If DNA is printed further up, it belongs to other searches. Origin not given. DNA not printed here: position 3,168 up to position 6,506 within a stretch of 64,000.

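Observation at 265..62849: Hyper-abundant non-palindromic octamer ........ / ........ scattered through genes and spacers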

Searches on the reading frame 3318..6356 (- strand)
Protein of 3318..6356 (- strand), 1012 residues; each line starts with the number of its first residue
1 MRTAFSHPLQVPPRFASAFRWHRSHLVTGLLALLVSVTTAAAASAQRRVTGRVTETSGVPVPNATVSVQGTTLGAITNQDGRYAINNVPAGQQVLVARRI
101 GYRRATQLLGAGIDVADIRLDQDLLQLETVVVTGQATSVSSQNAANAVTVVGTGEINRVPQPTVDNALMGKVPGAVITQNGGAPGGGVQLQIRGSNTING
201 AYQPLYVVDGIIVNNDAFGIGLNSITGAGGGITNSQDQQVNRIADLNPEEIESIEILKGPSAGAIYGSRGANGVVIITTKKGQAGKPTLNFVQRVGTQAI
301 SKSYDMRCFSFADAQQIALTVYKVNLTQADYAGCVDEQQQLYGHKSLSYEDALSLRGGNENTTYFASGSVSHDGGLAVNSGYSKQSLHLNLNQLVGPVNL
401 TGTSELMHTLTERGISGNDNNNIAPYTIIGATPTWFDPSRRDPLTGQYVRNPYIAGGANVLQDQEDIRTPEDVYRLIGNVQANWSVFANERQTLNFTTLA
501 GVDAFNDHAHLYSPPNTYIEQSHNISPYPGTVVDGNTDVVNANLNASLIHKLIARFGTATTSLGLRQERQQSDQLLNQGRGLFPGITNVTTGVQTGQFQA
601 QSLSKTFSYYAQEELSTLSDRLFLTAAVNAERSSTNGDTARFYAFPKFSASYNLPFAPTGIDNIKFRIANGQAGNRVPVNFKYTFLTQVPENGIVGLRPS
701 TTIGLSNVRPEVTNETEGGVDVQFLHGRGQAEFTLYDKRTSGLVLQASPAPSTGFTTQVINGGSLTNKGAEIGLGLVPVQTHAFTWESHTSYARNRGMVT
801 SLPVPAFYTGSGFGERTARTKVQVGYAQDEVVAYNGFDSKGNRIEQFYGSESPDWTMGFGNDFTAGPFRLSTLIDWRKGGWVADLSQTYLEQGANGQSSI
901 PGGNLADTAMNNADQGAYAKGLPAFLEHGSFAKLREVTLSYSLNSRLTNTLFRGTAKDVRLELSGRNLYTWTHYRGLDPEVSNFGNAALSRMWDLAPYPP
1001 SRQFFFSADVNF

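Call 7: search_protein_families(library=ncbifam, proteins=[window:3318-6356:-])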
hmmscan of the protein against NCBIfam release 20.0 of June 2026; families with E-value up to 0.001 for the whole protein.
window:3318-6356:- (1012 aa): 4 families
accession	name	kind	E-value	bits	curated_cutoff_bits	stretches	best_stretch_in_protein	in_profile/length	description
TIGR04056.1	OMP_RagA_SusC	subfamily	3.8e-133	445.9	368.25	1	48-1012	2-981/981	SusC/RagA family TonB-linked outer membrane protein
TIGR04057.1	SusC_RagA_signa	signature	6.4e-17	61.1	46.2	1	250-280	1-31/31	SusC/RagA subfamily TonB-dependent outer membrane receptor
TIGR01785.1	TonB-hemin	subfamily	6.6e-10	38.1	316.85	1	127-281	1-130/677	TonB-dependent heme/hemoglobin receptor family protein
NF007478.2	PRK10064.1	equivalog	1.8e-06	26.5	745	1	127-289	30-168/663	catecholate siderophore receptor CirA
